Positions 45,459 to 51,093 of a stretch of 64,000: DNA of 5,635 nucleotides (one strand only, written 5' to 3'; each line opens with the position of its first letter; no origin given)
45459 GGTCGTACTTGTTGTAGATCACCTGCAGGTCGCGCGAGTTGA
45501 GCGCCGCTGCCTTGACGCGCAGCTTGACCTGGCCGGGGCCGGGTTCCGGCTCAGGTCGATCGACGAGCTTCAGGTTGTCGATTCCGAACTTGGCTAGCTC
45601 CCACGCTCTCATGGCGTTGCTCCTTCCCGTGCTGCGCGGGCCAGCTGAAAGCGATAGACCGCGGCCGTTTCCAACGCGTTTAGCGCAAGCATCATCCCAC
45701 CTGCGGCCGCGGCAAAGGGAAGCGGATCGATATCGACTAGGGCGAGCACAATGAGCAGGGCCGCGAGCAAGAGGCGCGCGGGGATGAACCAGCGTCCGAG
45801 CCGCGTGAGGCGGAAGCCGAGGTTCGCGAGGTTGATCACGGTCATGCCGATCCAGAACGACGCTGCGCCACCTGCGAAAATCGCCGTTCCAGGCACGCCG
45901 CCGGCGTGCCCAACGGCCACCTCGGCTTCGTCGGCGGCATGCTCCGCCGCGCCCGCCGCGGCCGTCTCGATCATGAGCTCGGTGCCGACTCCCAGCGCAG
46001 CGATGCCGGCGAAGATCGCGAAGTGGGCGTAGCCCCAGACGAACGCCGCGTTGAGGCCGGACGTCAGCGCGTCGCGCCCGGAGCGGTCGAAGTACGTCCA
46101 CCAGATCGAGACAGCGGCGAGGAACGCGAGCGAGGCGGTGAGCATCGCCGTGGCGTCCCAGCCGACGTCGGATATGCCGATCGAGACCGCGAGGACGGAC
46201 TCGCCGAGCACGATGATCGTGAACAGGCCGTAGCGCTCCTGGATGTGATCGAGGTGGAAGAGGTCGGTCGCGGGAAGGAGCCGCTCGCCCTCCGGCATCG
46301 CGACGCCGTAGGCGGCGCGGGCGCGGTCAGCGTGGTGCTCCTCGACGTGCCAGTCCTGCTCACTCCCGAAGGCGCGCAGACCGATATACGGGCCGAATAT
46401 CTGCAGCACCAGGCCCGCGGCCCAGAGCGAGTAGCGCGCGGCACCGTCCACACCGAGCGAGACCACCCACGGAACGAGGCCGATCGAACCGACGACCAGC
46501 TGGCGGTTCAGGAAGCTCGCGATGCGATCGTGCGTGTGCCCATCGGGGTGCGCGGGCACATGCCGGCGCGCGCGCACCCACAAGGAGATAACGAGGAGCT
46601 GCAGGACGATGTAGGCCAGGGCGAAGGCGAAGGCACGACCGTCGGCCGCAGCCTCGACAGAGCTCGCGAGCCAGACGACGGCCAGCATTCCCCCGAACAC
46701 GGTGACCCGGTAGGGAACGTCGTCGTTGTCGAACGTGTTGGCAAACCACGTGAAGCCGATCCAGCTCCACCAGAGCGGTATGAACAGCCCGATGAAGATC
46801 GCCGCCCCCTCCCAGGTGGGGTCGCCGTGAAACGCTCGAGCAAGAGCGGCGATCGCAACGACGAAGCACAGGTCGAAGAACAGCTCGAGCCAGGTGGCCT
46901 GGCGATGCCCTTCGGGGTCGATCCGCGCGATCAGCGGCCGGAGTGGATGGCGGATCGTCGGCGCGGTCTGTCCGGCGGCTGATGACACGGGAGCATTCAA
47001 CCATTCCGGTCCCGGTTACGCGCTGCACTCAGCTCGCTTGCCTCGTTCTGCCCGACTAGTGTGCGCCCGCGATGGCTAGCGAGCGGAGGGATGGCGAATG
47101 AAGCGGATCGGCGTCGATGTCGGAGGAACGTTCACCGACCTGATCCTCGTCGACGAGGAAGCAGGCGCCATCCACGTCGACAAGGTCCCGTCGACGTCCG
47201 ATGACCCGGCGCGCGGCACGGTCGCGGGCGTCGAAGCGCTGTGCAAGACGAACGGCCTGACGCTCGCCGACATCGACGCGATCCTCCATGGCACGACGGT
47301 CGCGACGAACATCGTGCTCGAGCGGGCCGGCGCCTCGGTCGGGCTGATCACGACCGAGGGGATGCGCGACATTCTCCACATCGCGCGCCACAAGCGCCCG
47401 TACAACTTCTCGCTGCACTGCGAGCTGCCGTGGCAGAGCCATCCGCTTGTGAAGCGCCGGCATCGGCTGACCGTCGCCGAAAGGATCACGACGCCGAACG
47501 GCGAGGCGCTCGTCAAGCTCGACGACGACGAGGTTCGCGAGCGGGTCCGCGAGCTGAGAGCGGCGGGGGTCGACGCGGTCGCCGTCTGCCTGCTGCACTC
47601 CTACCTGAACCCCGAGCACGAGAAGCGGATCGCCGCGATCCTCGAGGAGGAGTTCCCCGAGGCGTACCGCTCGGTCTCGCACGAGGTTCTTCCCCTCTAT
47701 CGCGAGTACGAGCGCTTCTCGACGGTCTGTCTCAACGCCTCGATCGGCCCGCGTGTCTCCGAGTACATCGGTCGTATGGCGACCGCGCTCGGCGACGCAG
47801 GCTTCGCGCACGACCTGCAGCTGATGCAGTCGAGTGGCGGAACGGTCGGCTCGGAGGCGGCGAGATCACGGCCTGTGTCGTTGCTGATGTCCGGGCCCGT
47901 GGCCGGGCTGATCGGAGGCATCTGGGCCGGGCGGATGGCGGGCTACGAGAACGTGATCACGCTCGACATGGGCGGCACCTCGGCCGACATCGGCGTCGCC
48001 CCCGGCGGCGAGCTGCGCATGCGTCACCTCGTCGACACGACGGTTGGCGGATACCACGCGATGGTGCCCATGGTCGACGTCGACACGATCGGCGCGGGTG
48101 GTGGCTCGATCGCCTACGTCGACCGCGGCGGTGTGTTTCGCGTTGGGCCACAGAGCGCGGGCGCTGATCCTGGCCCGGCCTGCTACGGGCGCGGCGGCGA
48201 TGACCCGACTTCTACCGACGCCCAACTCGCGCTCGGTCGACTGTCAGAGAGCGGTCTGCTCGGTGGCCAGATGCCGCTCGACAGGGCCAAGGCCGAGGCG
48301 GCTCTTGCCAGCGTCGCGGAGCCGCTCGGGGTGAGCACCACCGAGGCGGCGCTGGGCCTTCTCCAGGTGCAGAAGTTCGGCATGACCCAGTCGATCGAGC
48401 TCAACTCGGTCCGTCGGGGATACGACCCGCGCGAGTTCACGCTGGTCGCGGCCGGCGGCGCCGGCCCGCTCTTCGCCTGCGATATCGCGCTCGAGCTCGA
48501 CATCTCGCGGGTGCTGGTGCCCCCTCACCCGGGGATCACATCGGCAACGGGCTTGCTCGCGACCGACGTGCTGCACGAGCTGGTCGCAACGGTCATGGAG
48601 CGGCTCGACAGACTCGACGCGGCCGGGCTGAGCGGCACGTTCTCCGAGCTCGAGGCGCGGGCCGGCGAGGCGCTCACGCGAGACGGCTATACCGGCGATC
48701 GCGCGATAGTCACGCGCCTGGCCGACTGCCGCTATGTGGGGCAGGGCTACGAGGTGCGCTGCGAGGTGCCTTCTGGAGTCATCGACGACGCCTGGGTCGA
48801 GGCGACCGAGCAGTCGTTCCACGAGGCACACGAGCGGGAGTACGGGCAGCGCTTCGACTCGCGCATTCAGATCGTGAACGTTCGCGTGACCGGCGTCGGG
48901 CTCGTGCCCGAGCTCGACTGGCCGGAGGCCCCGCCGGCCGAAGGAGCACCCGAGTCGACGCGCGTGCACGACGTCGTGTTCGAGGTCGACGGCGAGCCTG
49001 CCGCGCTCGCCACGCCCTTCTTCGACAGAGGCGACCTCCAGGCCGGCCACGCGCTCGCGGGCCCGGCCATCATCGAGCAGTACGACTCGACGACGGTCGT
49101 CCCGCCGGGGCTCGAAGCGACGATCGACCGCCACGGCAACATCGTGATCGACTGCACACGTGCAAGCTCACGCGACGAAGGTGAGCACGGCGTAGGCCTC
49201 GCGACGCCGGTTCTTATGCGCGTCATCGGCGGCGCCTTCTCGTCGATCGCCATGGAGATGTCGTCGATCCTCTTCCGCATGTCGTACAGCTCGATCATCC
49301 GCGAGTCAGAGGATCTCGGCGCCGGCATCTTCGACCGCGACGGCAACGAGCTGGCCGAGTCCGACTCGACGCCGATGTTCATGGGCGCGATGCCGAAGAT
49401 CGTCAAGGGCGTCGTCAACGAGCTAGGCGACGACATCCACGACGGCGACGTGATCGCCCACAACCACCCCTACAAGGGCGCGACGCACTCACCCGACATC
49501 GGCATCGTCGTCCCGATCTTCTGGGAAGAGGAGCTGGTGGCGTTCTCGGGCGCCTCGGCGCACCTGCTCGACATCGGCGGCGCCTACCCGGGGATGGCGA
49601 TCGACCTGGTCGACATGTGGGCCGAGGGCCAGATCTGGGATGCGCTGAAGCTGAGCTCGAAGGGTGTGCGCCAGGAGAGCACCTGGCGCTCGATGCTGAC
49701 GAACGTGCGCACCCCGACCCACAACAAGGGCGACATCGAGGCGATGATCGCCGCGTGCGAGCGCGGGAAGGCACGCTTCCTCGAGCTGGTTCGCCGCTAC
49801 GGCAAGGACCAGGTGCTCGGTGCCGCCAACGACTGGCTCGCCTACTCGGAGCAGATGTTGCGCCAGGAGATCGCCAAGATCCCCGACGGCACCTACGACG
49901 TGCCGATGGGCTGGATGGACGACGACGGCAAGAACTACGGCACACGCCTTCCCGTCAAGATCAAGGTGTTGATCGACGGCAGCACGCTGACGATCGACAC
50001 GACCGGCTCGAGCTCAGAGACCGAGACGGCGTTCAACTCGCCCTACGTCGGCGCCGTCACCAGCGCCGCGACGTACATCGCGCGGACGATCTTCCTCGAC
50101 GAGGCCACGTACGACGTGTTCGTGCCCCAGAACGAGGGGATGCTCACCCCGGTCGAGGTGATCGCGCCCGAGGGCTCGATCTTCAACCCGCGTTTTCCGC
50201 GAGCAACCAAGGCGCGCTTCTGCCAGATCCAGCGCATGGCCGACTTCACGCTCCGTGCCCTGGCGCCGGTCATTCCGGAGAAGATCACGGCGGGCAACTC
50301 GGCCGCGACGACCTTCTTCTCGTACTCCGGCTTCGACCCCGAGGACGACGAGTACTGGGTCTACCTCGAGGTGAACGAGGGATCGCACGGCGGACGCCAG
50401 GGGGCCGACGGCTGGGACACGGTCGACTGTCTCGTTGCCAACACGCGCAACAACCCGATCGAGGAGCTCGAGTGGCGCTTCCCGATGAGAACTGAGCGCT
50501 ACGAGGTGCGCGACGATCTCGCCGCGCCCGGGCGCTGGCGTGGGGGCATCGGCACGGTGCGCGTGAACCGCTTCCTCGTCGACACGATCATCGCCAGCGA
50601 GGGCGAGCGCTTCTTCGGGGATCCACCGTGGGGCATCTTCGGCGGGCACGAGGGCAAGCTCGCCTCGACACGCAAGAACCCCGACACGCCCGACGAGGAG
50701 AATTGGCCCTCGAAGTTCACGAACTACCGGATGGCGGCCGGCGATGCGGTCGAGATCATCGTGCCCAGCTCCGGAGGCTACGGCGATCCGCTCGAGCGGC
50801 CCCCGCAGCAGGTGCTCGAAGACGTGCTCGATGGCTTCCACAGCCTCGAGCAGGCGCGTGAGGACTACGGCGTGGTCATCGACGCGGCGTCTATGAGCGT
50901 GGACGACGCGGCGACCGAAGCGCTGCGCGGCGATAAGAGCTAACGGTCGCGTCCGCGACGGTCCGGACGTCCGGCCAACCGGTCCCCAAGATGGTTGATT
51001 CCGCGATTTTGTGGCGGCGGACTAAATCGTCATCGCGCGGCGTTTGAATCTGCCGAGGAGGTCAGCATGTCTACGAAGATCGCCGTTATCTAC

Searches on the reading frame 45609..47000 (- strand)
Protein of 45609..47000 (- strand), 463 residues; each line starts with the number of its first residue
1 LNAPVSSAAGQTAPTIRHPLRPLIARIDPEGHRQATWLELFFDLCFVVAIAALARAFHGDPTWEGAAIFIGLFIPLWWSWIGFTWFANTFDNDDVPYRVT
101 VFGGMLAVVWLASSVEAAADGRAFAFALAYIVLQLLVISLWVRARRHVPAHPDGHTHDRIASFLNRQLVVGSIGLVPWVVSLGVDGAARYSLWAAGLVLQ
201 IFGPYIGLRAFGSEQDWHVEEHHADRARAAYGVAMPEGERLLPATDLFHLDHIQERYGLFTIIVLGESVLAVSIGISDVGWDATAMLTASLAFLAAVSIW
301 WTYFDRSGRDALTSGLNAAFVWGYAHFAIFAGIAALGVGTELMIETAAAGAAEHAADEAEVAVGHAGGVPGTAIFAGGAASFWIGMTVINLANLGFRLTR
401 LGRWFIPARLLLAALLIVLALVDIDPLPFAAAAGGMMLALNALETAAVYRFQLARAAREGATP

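Call 76: search_protein_families(library=pfam, proteins=[window:45609-47000:-], max_evalue=0.00001)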
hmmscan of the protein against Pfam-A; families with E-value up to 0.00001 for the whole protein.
window:45609-47000:- (463 aa): 1 family
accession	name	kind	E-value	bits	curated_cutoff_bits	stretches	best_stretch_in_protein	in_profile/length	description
PF06772.16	LtrA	-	7e-80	269.4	31.9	1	35-433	2-346/356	Bacterial low temperature requirement A protein (LtrA)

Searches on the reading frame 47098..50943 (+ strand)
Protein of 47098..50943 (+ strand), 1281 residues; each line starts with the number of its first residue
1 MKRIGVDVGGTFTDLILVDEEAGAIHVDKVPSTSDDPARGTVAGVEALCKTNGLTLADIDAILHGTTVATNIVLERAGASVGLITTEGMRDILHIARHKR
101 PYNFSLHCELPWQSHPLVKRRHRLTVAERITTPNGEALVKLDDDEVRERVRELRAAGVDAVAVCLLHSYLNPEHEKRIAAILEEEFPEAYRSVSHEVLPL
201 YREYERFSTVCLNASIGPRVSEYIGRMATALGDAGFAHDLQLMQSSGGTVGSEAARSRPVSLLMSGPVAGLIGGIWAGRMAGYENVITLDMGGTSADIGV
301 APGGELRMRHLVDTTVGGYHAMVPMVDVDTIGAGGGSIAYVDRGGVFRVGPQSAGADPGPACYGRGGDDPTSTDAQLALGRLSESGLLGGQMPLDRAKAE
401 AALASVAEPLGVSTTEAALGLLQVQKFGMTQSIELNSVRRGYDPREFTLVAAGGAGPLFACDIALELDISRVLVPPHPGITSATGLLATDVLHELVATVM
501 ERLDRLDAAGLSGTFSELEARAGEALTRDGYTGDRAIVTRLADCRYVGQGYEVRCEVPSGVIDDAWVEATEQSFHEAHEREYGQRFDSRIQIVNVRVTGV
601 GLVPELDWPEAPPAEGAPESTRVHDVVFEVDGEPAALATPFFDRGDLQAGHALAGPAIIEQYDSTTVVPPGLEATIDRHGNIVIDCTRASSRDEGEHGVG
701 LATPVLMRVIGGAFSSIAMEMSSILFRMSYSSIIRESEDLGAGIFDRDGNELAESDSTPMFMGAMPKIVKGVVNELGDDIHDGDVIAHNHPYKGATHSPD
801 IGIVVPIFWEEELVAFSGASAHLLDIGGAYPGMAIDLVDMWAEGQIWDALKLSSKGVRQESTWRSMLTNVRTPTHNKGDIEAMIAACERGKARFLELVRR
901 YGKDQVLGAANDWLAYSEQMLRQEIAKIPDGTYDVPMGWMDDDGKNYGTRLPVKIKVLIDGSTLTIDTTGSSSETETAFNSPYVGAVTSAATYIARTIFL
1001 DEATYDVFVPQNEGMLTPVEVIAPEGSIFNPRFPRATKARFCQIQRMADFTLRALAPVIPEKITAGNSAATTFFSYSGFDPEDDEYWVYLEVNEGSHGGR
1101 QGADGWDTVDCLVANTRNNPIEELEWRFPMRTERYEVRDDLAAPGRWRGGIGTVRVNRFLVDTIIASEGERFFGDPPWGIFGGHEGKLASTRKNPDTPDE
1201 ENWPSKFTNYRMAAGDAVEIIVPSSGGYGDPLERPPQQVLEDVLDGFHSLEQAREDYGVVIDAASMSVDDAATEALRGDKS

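Call 44: search_protein_families(library=pfam, proteins=[window:47098-50943:+], max_evalue=0.00001)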
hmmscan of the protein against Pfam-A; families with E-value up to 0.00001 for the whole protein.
window:47098-50943:+ (1281 aa): 4 families
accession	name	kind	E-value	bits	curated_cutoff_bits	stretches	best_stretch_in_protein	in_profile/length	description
PF02538.19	Hydantoinase_B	-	3.2e-149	498.2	26.8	1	704-1231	2-519/519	Hydantoinase B/oxoprolinase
PF01968.24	Hydantoinase_A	-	2e-85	287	22.9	1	206-494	1-290/291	Hydantoinase/oxoprolinase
PF05378.19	Hydant_A_N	-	3.8e-55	186.8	25.2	1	3-185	1-175/176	Hydantoinase/oxoprolinase N-terminal region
PF19278.4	Hydant_A_C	-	4.1e-10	39.8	21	1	510-679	13-185/193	Hydantoinase/oxoprolinase C-terminal domain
